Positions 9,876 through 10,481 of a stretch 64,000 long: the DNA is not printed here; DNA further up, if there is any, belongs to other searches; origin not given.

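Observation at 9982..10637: AT-rich toxin-antitoxin islet: DUF4258-like toxin followed by XRE-HTH antitoxin, with palindromic operator overlapping the promoter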

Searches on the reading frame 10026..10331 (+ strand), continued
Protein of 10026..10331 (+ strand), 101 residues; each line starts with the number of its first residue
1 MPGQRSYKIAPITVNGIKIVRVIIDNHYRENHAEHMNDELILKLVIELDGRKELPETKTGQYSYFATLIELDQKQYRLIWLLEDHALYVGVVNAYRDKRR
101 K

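Call 85: search_protein_representatives(alignment_id=A1)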
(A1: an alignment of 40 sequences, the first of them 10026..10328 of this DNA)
Query: 40 sequences, 101 profile positions. Proteins with E-value up to 0.001 (for the whole library): 333; up to 1e-10: 149; up to 1e-30: 3. The best 150 are listed.
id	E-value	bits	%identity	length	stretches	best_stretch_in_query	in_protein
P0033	2.0e-46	172.5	-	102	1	3-100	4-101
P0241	6.9e-33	129.0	-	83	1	3-82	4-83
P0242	5.1e-31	123.0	-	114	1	3-100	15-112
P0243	7.7e-30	119.2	-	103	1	2-99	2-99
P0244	2.9e-27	111.0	-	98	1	3-101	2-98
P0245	3.7e-27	110.6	-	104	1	3-98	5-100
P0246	4.8e-27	110.3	-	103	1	3-97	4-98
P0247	5.9e-27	110.0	-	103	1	2-99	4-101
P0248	2.0e-26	108.2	-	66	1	36-101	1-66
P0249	4.0e-26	107.3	-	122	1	2-100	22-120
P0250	9.2e-26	106.1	-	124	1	3-99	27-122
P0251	1.1e-25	105.9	-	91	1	3-89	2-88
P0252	1.4e-25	105.5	-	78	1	3-79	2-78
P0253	1.6e-25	105.4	-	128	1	3-99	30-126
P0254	2.0e-25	105.1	-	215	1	2-99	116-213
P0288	6.8e-19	84.1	-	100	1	8-101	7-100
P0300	7.5e-17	77.6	-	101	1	4-99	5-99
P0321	1.1e-14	70.6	-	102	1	12-99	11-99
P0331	6.5e-14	68.1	-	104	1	13-99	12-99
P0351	1.7e-12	63.6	-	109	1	13-98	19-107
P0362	4.7e-12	62.2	-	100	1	11-97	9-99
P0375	1.8e-11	60.3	-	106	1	2-100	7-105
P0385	5.6e-11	58.7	-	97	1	12-97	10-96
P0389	1.2e-10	57.7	-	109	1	2-100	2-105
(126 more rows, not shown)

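Call 87: search_protein_families(library=pfam, alignment_id=A3, max_evalue=1)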
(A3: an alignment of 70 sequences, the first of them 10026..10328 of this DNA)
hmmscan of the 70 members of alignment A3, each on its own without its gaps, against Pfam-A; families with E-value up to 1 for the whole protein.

A. member 1, window:10026-10328:+ (101 aa): 0 families

B. families by the number of members that match (of 70 scanned): 26 families (the first 25 are shown)
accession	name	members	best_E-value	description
PF23075.1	zf-C2H2_ZNF462_11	5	0.013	Zinc finger protein 462, C2H2 zinc finger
PF19036.6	Fuz_longin_1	2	0.0038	First Longin domain of FUZ, MON1 and HPS1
PF14076.12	DUF4258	2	0.03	Domain of unknown function (DUF4258)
PF21955.1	CarG-like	2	0.14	Carbapenem resistance protein CarG-like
PF02516.20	STT3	1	0.00041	Oligosaccharyl transferase STT3, N-terminal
PF17412.7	VraX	1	0.0043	Family of unknown function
PF18825.6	LPD13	1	0.0086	Large polyvalent protein-associated domain 13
PF18819.6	MuF_C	1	0.0097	Phage MuF-C-terminal domain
PF13412.12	HTH_24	1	0.018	Winged helix-turn-helix DNA-binding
PF13051.11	DUF3912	1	0.023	Protein of unknown function (DUF3912)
PF12844.13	HTH_19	1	0.039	Helix-turn-helix domain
PF03965.22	Penicillinase_R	1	0.041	Penicillinase repressor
PF04598.17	Gasdermin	1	0.064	Gasdermin pore forming domain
PF13537.11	GATase_7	1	0.076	Glutamine amidotransferase domain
PF13744.12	HTH_37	1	0.077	Helix-turn-helix domain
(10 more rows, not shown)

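Call 88: search_solved_structures(query=A3, max_evalue=10, show_alignments=2)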
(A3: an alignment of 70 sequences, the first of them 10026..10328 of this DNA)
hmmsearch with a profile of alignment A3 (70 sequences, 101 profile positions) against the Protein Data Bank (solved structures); distinct sequences matched with E-value up to 10: 0.

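Call 91: search_dna_similar(query=window:10026-10328:+, collection=phages, mode=protein, max_evalue=10, max_rows=25)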
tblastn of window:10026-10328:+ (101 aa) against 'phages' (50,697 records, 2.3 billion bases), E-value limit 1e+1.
Records with a match: 3; places in all: 3; records where one place covers at least 80% of the query: 1.
Best place of each record, by identity: <60% 3.
By first word of the organism name: Escherichia 2; Clostridium 1.
By host as written in the record: Clostridium_AP sp000509125 DA266 1; Escherichia coli APEC BEN3573 1; Escherichia coli 1.
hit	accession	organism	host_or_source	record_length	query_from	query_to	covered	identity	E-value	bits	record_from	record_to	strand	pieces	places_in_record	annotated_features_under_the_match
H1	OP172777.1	Clostridium phage CS266P3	Clostridium_AP sp000509125 DA266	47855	4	93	89%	21.2%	5e+0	32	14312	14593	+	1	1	hypothetical protein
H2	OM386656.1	Escherichia phage vB_EcoM_ESCO25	Escherichia coli APEC BEN3573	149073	29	71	43%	37.8%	4e+0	32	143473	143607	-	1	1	hypothetical protein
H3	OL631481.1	Escherichia phage ECML-183-2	Escherichia coli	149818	29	71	43%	35.6%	5e+0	32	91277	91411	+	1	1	hypothetical protein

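Call 92: search_dna_similar(query=window:10026-10328:+, collection=plasmids, mode=protein, max_evalue=10, max_rows=25)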
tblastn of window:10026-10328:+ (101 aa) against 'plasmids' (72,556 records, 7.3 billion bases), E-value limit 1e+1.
Records with a match: 3; places in all: 3; records where one place covers at least 80% of the query: 3.
Best place of each record, by identity: <60% 3.
By first word of the organism name: Rhizobium 3.
By predicted mobility (MOB-suite, as given by PLSDB): non-mobilizable 3.
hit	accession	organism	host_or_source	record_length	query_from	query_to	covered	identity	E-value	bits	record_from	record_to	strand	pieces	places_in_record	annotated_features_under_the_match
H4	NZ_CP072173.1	Rhizobium sp. AB2/73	Phyla canescens,cell culture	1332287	3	101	98%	26.3%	3e-1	36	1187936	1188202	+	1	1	record has no annotation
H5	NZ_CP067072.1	Rhizobium sp. AB2/73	Phyla canescens,cell culture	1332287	3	101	98%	26.3%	3e-1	36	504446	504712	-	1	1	record has no annotation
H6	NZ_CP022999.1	Rhizobium sp. 11515TR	Cell culture,agricultural soil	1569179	4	101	97%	23.5%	6e+0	33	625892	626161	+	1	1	none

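Call 93: get_annotated_region(hit=H4, flank=1500)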
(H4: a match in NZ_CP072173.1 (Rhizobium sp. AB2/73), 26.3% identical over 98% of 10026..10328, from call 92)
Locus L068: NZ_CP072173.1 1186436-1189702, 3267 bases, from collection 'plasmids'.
description: Rhizobium sp. AB2/73 plasmid unnamed1, complete sequence
organism: Rhizobium sp. AB2/73 (NCBI taxid 2795216)
taxonomy: Bacteria; Pseudomonadota; Alphaproteobacteria; Hyphomicrobiales; Rhizobiaceae; Rhizobium; Rhizobium sp. AB2/73
host: -; source: Phyla canescens,cell culture; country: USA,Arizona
typing (MOB-suite, as given by PLSDB): non-mobilizable
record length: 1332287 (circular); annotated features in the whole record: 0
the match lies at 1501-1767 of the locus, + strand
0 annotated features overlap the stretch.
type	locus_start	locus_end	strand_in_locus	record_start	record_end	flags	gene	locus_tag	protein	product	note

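Call 94: get_annotated_region(hit=H1, flank=1500)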
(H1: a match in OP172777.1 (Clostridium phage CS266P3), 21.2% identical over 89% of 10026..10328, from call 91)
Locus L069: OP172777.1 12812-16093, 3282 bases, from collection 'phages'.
description: Clostridium phage CS266P3, complete genome.
organism: Clostridium phage CS266P3 (NCBI taxid 2968624)
taxonomy: Viruses; Duplodnaviria; Heunggongvirae; Uroviricota; Caudoviricetes
host: Clostridium_AP sp000509125 DA266; source: municipal sewage; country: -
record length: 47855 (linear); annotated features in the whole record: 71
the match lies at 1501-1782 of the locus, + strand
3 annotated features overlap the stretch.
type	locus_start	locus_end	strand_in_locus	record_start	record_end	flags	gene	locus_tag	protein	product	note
CDS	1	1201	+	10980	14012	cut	-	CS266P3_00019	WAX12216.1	minor tail protein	minor tail protein Gp26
CDS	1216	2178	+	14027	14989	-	-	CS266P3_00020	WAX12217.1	hypothetical protein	-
CDS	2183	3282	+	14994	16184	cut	-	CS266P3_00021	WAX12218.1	hypothetical protein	-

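Call 100: search_protein_families(library=pfam, proteins=[P0351, P0385, P0375, P0362, P0321, P0331, P0288, P0300, P0389], max_evalue=10)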
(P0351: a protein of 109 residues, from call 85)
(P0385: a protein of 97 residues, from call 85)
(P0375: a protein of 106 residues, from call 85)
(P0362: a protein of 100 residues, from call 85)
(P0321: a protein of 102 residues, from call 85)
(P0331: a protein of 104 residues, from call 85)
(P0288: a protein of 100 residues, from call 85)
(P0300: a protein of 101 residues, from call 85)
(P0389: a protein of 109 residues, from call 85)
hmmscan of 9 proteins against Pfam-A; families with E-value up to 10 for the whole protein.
P0351 (109 aa): 0 families

P0385 (97 aa): 0 families

P0375 (106 aa): 0 families

P0362 (100 aa): 0 families

P0321 (102 aa): 0 families

P0331 (104 aa): 0 families

P0288 (100 aa): 0 families

P0300 (101 aa): 0 families

P0389 (109 aa): 2 families
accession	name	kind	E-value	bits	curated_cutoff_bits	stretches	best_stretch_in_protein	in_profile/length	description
PF14642.11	FAM47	-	0.22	11.4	27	1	35-71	141-177/257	FAM47 family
PF12085.13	DUF3562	-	0.63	10.2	26.3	1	91-109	40-58/60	Protein of unknown function (DUF3562)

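Call 101: list_cluster_members(proteins=[window:10026-10328:+, P0121, window:7957-9120:+])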
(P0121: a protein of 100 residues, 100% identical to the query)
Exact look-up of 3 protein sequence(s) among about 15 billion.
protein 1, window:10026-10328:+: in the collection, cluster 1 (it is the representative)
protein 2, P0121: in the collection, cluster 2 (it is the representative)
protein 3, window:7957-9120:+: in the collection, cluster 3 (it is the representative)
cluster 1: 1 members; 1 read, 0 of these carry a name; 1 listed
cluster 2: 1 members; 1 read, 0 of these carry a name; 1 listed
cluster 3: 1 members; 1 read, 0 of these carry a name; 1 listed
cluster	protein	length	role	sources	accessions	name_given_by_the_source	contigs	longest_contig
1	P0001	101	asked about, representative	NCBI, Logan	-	-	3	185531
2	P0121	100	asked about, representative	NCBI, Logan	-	-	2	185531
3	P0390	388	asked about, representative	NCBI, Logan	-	-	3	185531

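Call 110: find_related_loci(query=A1, collection=viral_contigs, flank=4000)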
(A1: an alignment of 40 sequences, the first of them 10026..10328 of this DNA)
Query A1 (101 aa) in viral_contigs; peptide patterns used: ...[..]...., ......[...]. (x = any residue, [..] = any of these).
30 stretches matched a pattern, but none encodes a relative of the query by tblastn (E <= 1e-3).

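Call 113: search_protein_families(library=pfam, proteins=[L004:3572-3880:-, L004:3265-3579:-, L026:2621-3829:+, L025:239-1267:+, L013:1631-2812:+], max_evalue=0.001)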
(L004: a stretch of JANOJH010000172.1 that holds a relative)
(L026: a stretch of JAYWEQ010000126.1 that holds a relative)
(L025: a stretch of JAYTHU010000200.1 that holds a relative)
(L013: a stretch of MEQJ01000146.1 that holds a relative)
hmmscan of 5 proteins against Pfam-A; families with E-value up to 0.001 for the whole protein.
L004:3572-3880:- (102 aa): 1 family
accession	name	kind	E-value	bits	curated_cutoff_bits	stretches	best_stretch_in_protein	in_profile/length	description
PF05016.21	ParE_toxin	-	0.00099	20.1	23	0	14-94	1-82/89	ParE toxin of type II toxin-antitoxin system, parDE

L004:3265-3579:- (104 aa): 3 families
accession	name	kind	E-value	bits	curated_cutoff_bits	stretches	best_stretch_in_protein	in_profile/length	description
PF13560.12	HTH_31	-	3.6e-06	27.6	27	1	22-79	2-60/64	Helix-turn-helix domain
PF01381.28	HTH_3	-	6.8e-05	23.3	23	1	27-78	2-53/55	Helix-turn-helix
PF12844.13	HTH_19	-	0.00013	22.3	30.2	1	23-81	1-59/64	Helix-turn-helix domain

L026:2621-3829:+ (403 aa): 2 families
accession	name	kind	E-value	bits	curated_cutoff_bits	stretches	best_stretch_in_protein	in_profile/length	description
PF00589.27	Phage_integrase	-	2.3e-21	76.7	27.1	1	200-368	2-168/172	Phage integrase family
PF02899.23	Phage_int_SAM_1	-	0.00043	20.9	22.3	1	103-154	3-57/83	Phage integrase, N-terminal SAM-like domain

L025:239-1267:+ (343 aa): 1 family
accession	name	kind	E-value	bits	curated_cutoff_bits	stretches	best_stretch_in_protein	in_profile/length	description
PF00589.27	Phage_integrase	-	1.6e-16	61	27.1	1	143-310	3-168/172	Phage integrase family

L013:1631-2812:+ (394 aa): 2 families
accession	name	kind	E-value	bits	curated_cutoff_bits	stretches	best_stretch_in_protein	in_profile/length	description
PF13635.12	DUF4143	-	4.2e-33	114.8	28.1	1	184-340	3-160/160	Domain of unknown function (DUF4143)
PF13173.12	AAA_14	-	2.2e-18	66.9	27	1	22-139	5-128/129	AAA domain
